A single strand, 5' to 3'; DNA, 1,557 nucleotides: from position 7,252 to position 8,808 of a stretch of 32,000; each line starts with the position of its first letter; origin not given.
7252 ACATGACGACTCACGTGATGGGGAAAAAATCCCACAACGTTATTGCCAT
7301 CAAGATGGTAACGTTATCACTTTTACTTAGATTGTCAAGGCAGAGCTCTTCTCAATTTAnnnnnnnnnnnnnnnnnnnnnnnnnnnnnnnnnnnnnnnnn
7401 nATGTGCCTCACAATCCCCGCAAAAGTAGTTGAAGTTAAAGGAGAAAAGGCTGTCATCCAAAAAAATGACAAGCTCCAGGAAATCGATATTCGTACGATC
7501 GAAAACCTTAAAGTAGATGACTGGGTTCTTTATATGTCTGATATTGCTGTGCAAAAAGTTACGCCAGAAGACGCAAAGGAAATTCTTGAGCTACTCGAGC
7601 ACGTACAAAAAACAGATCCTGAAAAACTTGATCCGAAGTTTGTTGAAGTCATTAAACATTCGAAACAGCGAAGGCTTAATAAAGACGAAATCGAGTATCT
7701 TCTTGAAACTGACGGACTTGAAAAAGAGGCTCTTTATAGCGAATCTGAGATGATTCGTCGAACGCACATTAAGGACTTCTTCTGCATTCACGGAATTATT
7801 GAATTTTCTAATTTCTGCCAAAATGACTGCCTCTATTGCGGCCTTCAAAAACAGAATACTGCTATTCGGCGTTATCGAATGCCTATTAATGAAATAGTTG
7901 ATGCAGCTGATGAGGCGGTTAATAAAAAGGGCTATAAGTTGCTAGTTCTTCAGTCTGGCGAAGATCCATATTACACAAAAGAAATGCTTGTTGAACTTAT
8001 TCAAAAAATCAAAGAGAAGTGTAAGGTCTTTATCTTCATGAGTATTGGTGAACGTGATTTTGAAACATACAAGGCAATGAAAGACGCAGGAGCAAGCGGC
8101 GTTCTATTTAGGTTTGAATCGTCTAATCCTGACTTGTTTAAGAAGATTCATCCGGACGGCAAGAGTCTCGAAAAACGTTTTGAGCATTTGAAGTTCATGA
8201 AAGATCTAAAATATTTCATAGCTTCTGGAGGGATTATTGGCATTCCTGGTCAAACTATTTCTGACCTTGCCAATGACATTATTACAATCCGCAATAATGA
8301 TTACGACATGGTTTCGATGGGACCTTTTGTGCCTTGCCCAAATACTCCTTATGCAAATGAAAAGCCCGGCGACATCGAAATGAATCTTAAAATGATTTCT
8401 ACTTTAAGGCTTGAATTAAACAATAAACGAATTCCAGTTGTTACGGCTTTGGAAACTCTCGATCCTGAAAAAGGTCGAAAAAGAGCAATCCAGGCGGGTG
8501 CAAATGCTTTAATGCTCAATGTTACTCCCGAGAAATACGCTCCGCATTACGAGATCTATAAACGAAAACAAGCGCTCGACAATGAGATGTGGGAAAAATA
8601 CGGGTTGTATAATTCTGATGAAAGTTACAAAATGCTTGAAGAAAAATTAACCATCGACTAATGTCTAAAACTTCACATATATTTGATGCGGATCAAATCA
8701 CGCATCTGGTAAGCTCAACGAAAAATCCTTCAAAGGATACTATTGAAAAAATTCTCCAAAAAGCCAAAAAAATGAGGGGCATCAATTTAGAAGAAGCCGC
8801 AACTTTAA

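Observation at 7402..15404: HypC domain fused to HydE and coupled to HydG, next to a [NiFe] hydrogenase with no [FeFe] enzyme in sight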

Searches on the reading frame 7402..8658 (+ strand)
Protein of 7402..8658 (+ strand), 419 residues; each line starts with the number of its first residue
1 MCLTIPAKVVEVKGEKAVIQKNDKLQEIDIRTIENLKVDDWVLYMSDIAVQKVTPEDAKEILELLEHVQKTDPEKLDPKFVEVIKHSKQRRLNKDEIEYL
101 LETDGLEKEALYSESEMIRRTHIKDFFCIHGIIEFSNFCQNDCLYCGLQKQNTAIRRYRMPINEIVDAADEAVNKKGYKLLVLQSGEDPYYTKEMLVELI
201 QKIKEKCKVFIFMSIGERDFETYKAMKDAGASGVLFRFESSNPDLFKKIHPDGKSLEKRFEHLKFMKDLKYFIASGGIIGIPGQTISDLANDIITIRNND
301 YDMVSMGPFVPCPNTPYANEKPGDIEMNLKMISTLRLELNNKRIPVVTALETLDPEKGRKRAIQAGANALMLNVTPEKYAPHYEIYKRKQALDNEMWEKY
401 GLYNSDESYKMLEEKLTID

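Call 3: search_protein_families(library=pfam, proteins=[window:7402-8658:+], max_evalue=0.01)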
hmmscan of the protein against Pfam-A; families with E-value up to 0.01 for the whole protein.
window:7402-8658:+ (419 aa): 3 families
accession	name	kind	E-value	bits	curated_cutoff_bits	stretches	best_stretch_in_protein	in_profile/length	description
PF04055.27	Radical_SAM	-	1.2e-20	74.8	29.5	1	133-291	1-161/166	Radical SAM superfamily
PF01455.23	HupF_HypC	-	3.3e-16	59.6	28.5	1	1-65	1-65/65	HupF/HypC family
PF22539.1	DUF7004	-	0.0016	18.9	27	0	37-90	14-67/155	Family of unknown function (DUF7004)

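Call 4: search_protein_families(library=ncbifam, proteins=[window:7402-8658:+], max_evalue=0.01)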
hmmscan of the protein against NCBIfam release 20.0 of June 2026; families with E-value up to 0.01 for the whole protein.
window:7402-8658:+ (419 aa): 30 families (the best 25 are shown)
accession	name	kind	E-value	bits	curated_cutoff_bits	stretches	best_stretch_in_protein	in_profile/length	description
TIGR03956.1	rSAM_HydE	equivalog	4.4e-79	266.2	254.6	1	87-398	6-317/340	[FeFe] hydrogenase H-cluster radical SAM maturase HydE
TIGR03910.1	pyrrolys_PylB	equivalog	1e-45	156.2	348.2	1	87-377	13-303/347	methylornithine synthase PylB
TIGR00433.2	bioB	equivalog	2.3e-26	92.8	225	1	92-372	3-283/307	biotin synthase BioB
TIGR03955.1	rSAM_HydG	equivalog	4.3e-16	58.4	312.15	1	58-257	14-218/470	[FeFe] hydrogenase H-cluster radical SAM maturase HydG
TIGR02351.2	thiH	equivalog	6.8e-16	58.3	380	1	82-255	25-197/364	2-iminoacetate synthase ThiH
TIGR03957.1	rSAM_HmdB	equivalog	8.4e-14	51.5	320.9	1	119-379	28-286/317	5,10-methenyltetrahydromethanopterin hydrogenase cofactor biosynthesis protein HmdB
TIGR00074.1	hypC_hupF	subfamily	5.1e-13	48.7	48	1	1-73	1-73/80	HypC/HybG/HupF family hydrogenase formation chaperone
NF006687.0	PRK09234.1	equivalog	7.1e-13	47.6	1018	1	67-207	464-608/849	bifunctional FO biosynthesis protein CofGH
NF006308.0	PRK08508.1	equivalog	1e-12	47.9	377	1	136-372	14-249/279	biotin synthase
TIGR03551.1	F420_cofH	equivalog_domain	1.4e-11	43.9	374.1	1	93-208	2-117/345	5-amino-6-(D-ribitylamino)uracil--L-tyrosine 4-hydroxyphenyl transferase CofH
TIGR03699.1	menaquin_MqnC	equivalog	6.4e-11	41.7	428.1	1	91-230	2-141/342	cyclic dehypoxanthinyl futalosine synthase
TIGR00423.1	TIGR00423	subfamily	1.2e-10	41.2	260.25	1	131-211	7-86/310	CofH family radical SAM protein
TIGR03700.1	mena_SCO4494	equivalog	2.7e-10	39.7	434.55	1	87-207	6-125/351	aminofutalosine synthase MqnE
NF045502.1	variant_rSAM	domain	1e-09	37.8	125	1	140-261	143-274/357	radical SAM protein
NF006276.0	PRK08444.1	equivalog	4.5e-09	35.8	560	1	85-208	6-127/353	aminofutalosine synthase MqnE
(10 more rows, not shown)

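Call 10: find_homologous_proteins(query=window:7402-8658:+, max_evalue=1e-10)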
Query window:7402-8658:+ (419 aa): 1047 proteins with E <= 1e-10 among 5791 candidates; the best 120 are listed.
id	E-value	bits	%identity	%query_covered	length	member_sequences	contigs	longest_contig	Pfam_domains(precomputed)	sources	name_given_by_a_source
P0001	1.6e-248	842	88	100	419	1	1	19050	PF04055.28,PF01455.24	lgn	-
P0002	2.7e-222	756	79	100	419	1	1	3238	PF04055.28,PF01455.24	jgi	jgi:biotin synthase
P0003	3.6e-216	736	76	100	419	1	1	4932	PF04055.28,PF01455.24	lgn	-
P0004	1.1e-209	714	74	100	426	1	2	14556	PF04055.28,PF01455.24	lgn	-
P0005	2.3e-207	707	74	100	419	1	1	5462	PF04055.28,PF01455.24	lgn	-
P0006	5.5e-206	702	74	100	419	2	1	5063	PF04055.28,PF01455.24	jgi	jgi:biotin synthase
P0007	9.8e-206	701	72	100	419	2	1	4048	PF04055.28,PF01455.24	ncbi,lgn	-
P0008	2.3e-204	697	72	100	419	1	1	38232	PF04055.28,PF01455.24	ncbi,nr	ncbi:[FeFe] hydrogenase H-cluster radical SAM maturase HydE [Candidatus Peregrinibacteria bacterium]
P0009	3.3e-204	696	72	100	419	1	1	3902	PF04055.28,PF01455.24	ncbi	-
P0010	2.1e-203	694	73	100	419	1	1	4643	PF04055.28,PF01455.24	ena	-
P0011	4.9e-203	692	71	100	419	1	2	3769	PF04055.28,PF01455.24,PF06968.19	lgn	-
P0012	2.9e-202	690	71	100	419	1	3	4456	PF04055.28,PF01455.24,PF06968.19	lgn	-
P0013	5.5e-199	679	69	100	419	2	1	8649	PF04055.28,PF01455.24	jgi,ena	-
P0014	1.8e-198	677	72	100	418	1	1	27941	PF04055.28,PF01455.24,PF06968.19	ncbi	ncbi:[FeFe] hydrogenase H-cluster radical SAM maturase HydE [Patescibacteria group bacterium]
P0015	3.7e-197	673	69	100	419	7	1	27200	PF04055.28,PF01455.24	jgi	jgi:biotin synthase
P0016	3.9e-197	673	71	100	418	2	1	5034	PF04055.28,PF01455.24,PF06968.19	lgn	-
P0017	4.0e-197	673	71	100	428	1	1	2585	PF04055.28,PF01455.24,PF06968.19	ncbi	ncbi:[FeFe] hydrogenase H-cluster radical SAM maturase HydE [Patescibacteria group bacterium]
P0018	6.4e-197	672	68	100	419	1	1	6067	PF04055.28,PF01455.24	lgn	-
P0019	1.6e-196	671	72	100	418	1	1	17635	PF04055.28,PF01455.24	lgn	-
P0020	6.8e-196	669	70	100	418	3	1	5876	PF04055.28,PF01455.24,PF06968.19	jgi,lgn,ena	-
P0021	1.5e-194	665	70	100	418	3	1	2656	PF04055.28,PF01455.24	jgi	-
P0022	1.9e-194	664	71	100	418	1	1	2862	PF04055.28,PF01455.24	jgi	-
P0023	4.0e-194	663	70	100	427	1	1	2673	PF04055.28,PF01455.24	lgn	-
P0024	7.7e-194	662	71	100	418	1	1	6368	PF04055.28,PF01455.24,PF06968.19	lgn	-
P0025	2.3e-193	661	70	100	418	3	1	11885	PF04055.28,PF01455.24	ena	-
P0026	3.8e-192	657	70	100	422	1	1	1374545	PF04055.28,PF01455.24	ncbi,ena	-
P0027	7.8e-192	656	68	100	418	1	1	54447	PF04055.28,PF01455.24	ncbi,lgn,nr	ncbi:[FeFe] hydrogenase H-cluster radical SAM maturase HydE [Candidatus Peregrinibacteria bacterium]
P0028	5.4e-191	653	70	100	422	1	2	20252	PF04055.28,PF01455.24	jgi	-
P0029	1.2e-190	652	69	100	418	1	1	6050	PF04055.28,PF01455.24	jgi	-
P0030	1.3e-190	652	69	100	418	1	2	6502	PF04055.28,PF01455.24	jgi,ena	-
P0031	1.1e-188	645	67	100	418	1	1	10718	PF04055.28,PF01455.24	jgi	jgi:biotin synthase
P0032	1.1e-188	645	68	100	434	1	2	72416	PF04055.28,PF01455.24,PF06968.19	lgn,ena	-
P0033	3.2e-186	637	69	100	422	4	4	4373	PF04055.28,PF01455.24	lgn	-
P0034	1.3e-171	589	62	99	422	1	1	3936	PF04055.28,PF01455.24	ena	-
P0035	1.4e-170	586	62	99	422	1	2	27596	PF04055.28,PF01455.24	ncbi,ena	-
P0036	1.6e-170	585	61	99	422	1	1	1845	PF04055.28,PF01455.24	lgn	-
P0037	2.1e-169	582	61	99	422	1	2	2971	PF04055.28,PF01455.24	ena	-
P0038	2.3e-169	582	62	99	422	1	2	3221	PF04055.28,PF01455.24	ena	-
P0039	5.4e-168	577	60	99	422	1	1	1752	PF04055.28,PF01455.24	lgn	-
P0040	1.2e-167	576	62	99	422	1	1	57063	PF04055.28,PF01455.24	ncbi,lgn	-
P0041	4.8e-166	571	61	99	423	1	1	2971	PF04055.28,PF01455.24,PF06968.19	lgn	-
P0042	8.8e-166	570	60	99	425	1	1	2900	PF04055.28,PF01455.24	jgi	-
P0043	2.5e-165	568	60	100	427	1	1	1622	PF04055.28,PF01455.24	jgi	jgi:biotin synthase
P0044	5.7e-165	567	61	100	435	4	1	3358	PF04055.28,PF01455.24,PF06968.19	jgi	jgi:biotin synthase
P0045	8.8e-165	566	60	99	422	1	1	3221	PF04055.28,PF01455.24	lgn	-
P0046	8.8e-164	563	61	100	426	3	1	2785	PF04055.28,PF01455.24,PF06968.19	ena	-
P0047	3.2e-163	561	59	99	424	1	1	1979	PF04055.28,PF01455.24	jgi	jgi:biotin synthase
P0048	4.2e-163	561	60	99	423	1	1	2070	PF04055.28,PF01455.24,PF06968.19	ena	-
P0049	6.2e-163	560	59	99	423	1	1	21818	PF04055.28,PF01455.24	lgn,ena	-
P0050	8.9e-163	560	59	100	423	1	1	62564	PF04055.28,PF01455.24,PF06968.19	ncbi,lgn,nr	ncbi:MAG: [FeFe] hydrogenase H-cluster radical SAM maturase HydE [bacterium]|nr:[FeFe] hydrogenase H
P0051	1.3e-162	559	61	100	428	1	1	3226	PF04055.28,PF01455.24,PF06968.19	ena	-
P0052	1.7e-162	559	59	99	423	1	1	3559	PF04055.28,PF01455.24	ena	-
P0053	1.9e-162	559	59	99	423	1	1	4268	PF04055.28,PF01455.24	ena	-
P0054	5.3e-162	557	60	99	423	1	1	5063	PF04055.28,PF01455.24,PF06968.19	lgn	-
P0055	7.1e-162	557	61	100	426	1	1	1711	PF04055.28,PF01455.24,PF06968.19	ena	-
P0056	7.4e-162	557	60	100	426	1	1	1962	PF04055.28,PF01455.24,PF06968.19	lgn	-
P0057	9.1e-162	557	59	99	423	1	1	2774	PF04055.28,PF01455.24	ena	-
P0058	2.2e-161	555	57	99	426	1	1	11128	PF04055.28,PF01455.24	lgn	-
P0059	5.2e-161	554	59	100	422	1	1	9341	PF04055.28,PF01455.24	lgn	-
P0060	7.1e-161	554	59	99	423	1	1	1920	PF04055.28,PF01455.24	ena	-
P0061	1.8e-160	552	60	99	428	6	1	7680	PF04055.28,PF01455.24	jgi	jgi:biotin synthase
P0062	2.1e-160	552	59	99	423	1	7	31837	PF04055.28,PF01455.24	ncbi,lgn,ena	ncbi:MAG: [FeFe] hydrogenase H-cluster radical SAM maturase HydE [Patescibacteria group bacterium]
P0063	5.2e-160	551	58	100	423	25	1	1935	PF04055.28,PF01455.24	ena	-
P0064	1.7e-159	549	59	99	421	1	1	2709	PF04055.28,PF01455.24,PF06968.19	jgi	jgi:biotin synthase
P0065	2.0e-159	549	60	99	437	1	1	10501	PF04055.28,PF01455.24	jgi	-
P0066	2.2e-159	549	58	100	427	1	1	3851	PF04055.28,PF01455.24,PF06968.19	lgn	-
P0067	2.8e-159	548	59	99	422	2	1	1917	PF04055.28,PF01455.24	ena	-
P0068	3.5e-159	548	59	100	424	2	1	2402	PF04055.28,PF01455.24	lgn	-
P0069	8.8e-159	547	58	99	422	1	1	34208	PF04055.28,PF01455.24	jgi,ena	-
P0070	3.1e-158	545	57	99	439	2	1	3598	PF04055.28,PF01455.24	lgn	-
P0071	3.2e-158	545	57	100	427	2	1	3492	PF04055.28,PF01455.24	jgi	jgi:biotin synthase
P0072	4.7e-158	544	58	100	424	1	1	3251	PF04055.28,PF01455.24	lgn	-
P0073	5.4e-158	544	56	100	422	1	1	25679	PF04055.28,PF01455.24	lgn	-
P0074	2.3e-157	542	58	99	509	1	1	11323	PF04055.28,PF01455.24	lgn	-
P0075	6.0e-157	541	59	99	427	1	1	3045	PF04055.28,PF01455.24,PF06968.19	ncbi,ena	-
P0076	6.2e-157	541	57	99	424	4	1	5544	PF04055.28,PF01455.24,PF06968.19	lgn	-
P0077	7.8e-157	540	58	100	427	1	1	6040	PF04055.28,PF01455.24,PF06968.19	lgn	-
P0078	3.7e-156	538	57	99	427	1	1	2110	PF04055.28,PF01455.24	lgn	-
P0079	6.5e-156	537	58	99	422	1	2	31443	PF04055.28,PF01455.24,PF06968.19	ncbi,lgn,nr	ncbi:MAG: [FeFe] hydrogenase H-cluster radical SAM maturase HydE [Candidatus Portnoybacteria bacteri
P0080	1.0e-155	537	59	99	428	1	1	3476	PF04055.28,PF01455.24,PF06968.19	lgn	-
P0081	1.9e-155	536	57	99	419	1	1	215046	PF04055.28,PF01455.24,PF06968.19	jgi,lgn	jgi:biotin synthase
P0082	2.0e-155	536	55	100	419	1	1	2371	PF04055.28,PF01455.24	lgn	-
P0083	6.1e-155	534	59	99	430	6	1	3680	PF04055.28,PF01455.24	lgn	-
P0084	4.4e-154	531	55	100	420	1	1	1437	PF04055.28,PF01455.24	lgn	-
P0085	4.8e-154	531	55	99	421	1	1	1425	PF04055.28,PF01455.24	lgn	-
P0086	6.7e-154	531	61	93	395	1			PF04055.28,PF01455.24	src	-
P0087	8.2e-154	530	56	99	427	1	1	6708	PF04055.28,PF01455.24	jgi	jgi:biotin synthase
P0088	1.2e-153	530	59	99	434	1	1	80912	PF04055.28,PF01455.24,PF06968.19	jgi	jgi:biotin synthase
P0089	1.3e-153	530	56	100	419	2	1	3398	PF04055.28,PF01455.24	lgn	-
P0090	1.5e-153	530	56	99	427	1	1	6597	PF04055.28,PF01455.24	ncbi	-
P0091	1.6e-153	529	56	99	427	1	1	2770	PF04055.28,PF01455.24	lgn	-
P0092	1.7e-153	529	57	99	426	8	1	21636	PF04055.28,PF01455.24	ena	-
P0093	3.6e-153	528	57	99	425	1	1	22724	PF04055.28,PF01455.24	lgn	-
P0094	4.9e-153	528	58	99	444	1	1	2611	PF04055.28,PF01455.24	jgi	jgi:biotin synthase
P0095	1.2e-152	527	57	99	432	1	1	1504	PF04055.28,PF01455.24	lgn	-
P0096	2.0e-152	526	56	99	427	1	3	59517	PF04055.28,PF01455.24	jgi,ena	-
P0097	4.2e-152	525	56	99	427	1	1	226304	PF04055.28,PF01455.24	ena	-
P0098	5.3e-152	524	57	99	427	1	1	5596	PF04055.28,PF01455.24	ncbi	-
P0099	1.5e-151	523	58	99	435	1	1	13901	PF04055.28,PF01455.24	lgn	-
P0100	1.7e-151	523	56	99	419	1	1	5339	PF04055.28,PF01455.24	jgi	-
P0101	2.5e-151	522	55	100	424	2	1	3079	PF04055.28,PF01455.24,PF06968.19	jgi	jgi:biotin synthase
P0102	7.8e-151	521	56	100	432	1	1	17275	PF04055.28,PF01455.24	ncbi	-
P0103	8.3e-151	520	56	100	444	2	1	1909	PF04055.28,PF01455.24,PF06968.19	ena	-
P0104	2.4e-150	519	55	99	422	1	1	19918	PF04055.28,PF01455.24,PF06968.19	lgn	-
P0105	3.3e-150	518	56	99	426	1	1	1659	PF04055.28,PF01455.24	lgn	-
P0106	3.6e-150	518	55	100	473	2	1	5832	PF04055.28,PF01455.24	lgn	-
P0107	1.9e-149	516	55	99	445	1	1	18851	PF04055.28,PF01455.24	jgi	jgi:biotin synthase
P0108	2.2e-149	516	55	99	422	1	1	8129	PF04055.28,PF01455.24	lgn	-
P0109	2.7e-149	515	57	99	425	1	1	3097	PF04055.28,PF01455.24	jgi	jgi:biotin synthase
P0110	2.7e-149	515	56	99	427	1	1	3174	PF04055.28,PF01455.24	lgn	-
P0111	3.9e-149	515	56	100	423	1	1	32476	PF04055.28,PF01455.24,PF06968.19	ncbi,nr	ncbi:[FeFe] hydrogenase H-cluster radical SAM maturase HydE [Candidatus Falkowbacteria bacterium]|nr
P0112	5.9e-149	514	55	99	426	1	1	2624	PF04055.28,PF01455.24,PF06968.19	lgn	-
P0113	6.5e-149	514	57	96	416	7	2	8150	PF04055.28,PF01455.24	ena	-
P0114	7.6e-149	514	56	99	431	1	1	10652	PF04055.28,PF01455.24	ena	-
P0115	2.5e-148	512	55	100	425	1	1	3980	PF04055.28,PF01455.24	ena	-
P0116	1.5e-147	510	56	100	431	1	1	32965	PF04055.28,PF01455.24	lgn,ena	-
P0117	4.3e-147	508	57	99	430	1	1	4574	PF04055.28,PF01455.24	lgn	-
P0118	4.8e-147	508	54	98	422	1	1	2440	PF04055.28,PF01455.24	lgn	-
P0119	1.0e-146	507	54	98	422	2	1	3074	PF04055.28,PF01455.24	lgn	-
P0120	1.2e-146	507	56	99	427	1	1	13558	PF04055.28,PF01455.24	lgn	-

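Call 13: find_encoding_contigs(protein=P0026, flank=10000, max_places=3)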
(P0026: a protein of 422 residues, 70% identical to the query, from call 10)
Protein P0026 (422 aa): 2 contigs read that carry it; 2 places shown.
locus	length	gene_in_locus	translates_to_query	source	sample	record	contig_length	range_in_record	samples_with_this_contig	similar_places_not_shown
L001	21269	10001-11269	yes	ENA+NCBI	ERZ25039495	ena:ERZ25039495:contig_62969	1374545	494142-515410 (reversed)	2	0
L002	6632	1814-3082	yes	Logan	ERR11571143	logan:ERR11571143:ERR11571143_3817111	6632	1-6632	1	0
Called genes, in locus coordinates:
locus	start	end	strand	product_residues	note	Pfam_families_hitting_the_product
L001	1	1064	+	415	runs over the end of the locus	PF00078:RVT_1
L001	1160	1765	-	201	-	-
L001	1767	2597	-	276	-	PF00800:PDT, PF01842:ACT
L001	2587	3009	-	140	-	PF12732:YtxH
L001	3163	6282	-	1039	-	PF10029:DUF2271 (faint), PF13860:FlgD_ig, PF00395:SLH, PF13860:FlgD_ig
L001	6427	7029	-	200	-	PF02545:Maf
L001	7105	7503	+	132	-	PF01649:Ribosomal_S20p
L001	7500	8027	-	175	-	-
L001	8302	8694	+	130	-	-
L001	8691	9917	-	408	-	-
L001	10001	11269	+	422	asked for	PF01455:HupF_HypC, PF04055:Radical_SAM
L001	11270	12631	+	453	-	PF04055:Radical_SAM, PF06968:BATS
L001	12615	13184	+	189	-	PF01058:Oxidored_q6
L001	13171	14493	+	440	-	PF00374:NiFeSe_Hases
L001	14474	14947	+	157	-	PF13420:Acetyltransf_4 (weak), PF00583:Acetyltransf_1, PF13673:Acetyltransf_10, PF13508:Acetyltransf_7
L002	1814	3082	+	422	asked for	PF01455:HupF_HypC, PF04055:Radical_SAM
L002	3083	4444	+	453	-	PF04055:Radical_SAM, PF06968:BATS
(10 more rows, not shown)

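Call 20: find_encoding_contigs(protein=P0097, flank=10000, max_places=2)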
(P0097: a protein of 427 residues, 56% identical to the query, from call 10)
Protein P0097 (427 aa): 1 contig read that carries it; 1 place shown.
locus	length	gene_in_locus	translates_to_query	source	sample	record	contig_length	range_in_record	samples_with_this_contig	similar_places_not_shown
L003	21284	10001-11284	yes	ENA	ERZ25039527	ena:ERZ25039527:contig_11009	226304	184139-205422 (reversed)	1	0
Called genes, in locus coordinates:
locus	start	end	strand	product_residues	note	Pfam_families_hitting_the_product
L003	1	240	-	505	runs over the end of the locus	PF00128:Alpha-amylase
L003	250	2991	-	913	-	PF03200:Glyco_hydro_63 (faint), PF22422:MGH1-like_GH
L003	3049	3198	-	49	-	-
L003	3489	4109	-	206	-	PF11249:DUF3047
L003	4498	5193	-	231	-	PF01594:AI-2E_transport (weak)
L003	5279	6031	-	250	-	PF11453:DUF2950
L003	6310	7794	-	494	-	PF11737:DUF3300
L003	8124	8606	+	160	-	PF11769:DUF3313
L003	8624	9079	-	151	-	-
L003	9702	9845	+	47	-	-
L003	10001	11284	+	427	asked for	PF01455:HupF_HypC, PF04055:Radical_SAM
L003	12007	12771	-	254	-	PF01978:TrmB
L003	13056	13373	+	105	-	-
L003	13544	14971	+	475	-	PF01142:TruD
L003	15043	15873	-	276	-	-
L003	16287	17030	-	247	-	PF11967:RecO_N, PF02565:RecO_C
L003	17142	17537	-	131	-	PF03652:RuvX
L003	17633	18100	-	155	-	PF00557:Peptidase_M24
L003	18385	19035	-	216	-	PF00406:ADK, PF13207:AAA_17, PF05191:ADK_lid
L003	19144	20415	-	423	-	PF00344:SecY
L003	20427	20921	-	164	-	PF00828:Ribosomal_L27A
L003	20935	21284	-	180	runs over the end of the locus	PF00333:Ribosomal_S5, PF03719:Ribosomal_S5_C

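Call 21: find_encoding_contigs(protein=P0081, flank=10000, max_places=2)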
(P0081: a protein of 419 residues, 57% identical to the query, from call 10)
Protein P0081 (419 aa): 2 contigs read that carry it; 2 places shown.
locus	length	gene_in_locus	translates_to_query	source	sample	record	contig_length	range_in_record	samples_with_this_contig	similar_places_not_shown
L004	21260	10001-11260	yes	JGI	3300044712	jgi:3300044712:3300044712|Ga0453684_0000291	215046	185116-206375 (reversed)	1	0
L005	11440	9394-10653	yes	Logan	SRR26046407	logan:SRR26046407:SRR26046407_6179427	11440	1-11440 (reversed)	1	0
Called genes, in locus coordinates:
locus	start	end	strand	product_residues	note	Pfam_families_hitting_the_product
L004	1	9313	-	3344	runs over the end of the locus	PF22148:Fervidolysin_NPro-like, PF00082:Peptidase_S8, PF22148:Fervidolysin_NPro-like, PF00082:Peptidase_S8, PF20773:InhA-like_MAM, PF09136:Glucodextran_B, PF00082:Peptidase_S8, PF20773:InhA-like_MAM, +11 more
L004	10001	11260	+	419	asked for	PF01455:HupF_HypC, PF06968:BATS (faint), PF04055:Radical_SAM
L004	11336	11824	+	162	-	-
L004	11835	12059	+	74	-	-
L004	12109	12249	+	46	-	PF18930:DUF5679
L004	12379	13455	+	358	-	PF00334:NDK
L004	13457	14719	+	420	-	PF00330:Aconitase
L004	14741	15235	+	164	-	PF06434:Aconitase_2_N (weak), PF00694:Aconitase_C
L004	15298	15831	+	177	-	PF00156:Pribosyltran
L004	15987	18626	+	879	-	PF00561:Abhydrolase_1, PF12146:Hydrolase_4, PF12697:Abhydrolase_6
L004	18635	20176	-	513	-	PF00924:MS_channel_2nd, PF21082:MS_channel_3rd, PF00027:cNMP_binding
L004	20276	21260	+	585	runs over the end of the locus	PF01855:POR_N, PF02775:TPP_enzyme_C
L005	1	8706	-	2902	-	?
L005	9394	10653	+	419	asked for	PF01455:HupF_HypC, PF06968:BATS (faint), PF04055:Radical_SAM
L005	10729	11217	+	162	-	-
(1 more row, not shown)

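Call 24: find_related_loci(query=A1, collection=genome_contigs, flank=10000)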
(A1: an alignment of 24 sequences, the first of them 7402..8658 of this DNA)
Query A1 (419 aa) in genome_contigs; peptide patterns used: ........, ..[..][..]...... (x = any residue, [..] = any of these).
600 stretches matched a pattern (row limit reached: there are more); 569 encode a relative of the query (tblastn E <= 1e-3); the best 80 are kept; 80 distinct loci.
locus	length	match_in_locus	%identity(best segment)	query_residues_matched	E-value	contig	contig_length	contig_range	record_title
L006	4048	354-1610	72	1-419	0e+0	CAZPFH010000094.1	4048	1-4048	MAG TPA_asm: uncultured Candidatus Peribacteria bacterium isolate SRP332253_co1_95 genome assembly, contig: NODE_33962_l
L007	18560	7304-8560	72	1-419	0e+0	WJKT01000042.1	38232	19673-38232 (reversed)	MAG: Candidatus Peregrinibacteria bacterium isolate Bin_387 k141_1973400, whole genome shotgun sequence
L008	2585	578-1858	71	1-418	0e+0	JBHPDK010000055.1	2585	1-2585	Patescibacteria group bacterium isolate SAG AM-311-A13 NODE_55_length_2585_cov_8.600791, whole genome shotgun sequence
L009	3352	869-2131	68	1-414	0e+0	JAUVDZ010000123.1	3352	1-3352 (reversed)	MAG: Candidatus Peregrinibacteria bacterium isolate CSMAG_310 CSMAG_310_k141_403140_length_3352_cov_7.0000, whole genome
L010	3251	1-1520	93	57-419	0e+0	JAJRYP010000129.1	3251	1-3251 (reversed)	MAG: Patescibacteria group bacterium isolate Dive96_bin3.358 k141_5251114, whole genome shotgun sequence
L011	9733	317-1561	59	1-416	1e-169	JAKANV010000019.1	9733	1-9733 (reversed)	MAG: bacterium isolate WY5.bin98 NODE_12451_length_9733_cov_1.174787, whole genome shotgun sequence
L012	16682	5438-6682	58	1-416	1e-162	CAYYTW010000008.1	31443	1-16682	MAG TPA_asm: uncultured Candidatus Saccharibacteria bacterium isolate binchicken_co75_197 genome assembly, contig: NODE_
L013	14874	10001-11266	56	1-417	2e-153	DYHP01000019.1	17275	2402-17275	MAG TPA_asm: Candidatus Methylomirabilis sp. isolate DR5_44_9 Afr_mines_DR5_528_length_17275_cov_4_044715, whole genome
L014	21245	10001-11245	49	1-416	2e-142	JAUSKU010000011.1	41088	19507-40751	MAG: Deltaproteobacteria bacterium isolate E14_metabat.bin.78 E14_k141_15002, whole genome shotgun sequence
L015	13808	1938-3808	50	1-416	1e-135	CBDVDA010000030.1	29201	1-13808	MAG TPA_asm: uncultured bacterium isolate SRR22302374_binner23_Refined_48 genome assembly, contig: ERZ26661914.740, whol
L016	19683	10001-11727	49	1-416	5e-133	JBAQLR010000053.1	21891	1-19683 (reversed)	MAG: Syntrophales bacterium isolate MFD12068_ilm_asm_bin3 k127_56539, whole genome shotgun sequence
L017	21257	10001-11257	46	1-418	2e-130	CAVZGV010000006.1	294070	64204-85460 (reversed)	MAG: Candidatus Falkowbacteria bacterium isolate MFD04716.bin.1.162 genome assembly, contig: contig_82464, whole genome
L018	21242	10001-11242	47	1-418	4e-124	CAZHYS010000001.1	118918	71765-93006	MAG TPA_asm: uncultured Gammaproteobacteria bacterium isolate SRP263991_co7_334 genome assembly, contig: NODE_81_length_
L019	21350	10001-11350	45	1-419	2e-122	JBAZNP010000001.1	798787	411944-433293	MAG: Patescibacteria group bacterium isolate SO_2017_LW4_72 scaffold_15_c1_LW137-91_2017, whole genome shotgun sequence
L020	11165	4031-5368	45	1-418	6e-121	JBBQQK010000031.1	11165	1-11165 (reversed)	MAG: Patescibacteria group bacterium isolate Co_metawrap_1577 Cmw_1577_k141_15645414_length_11165_cov_9.8267, whole geno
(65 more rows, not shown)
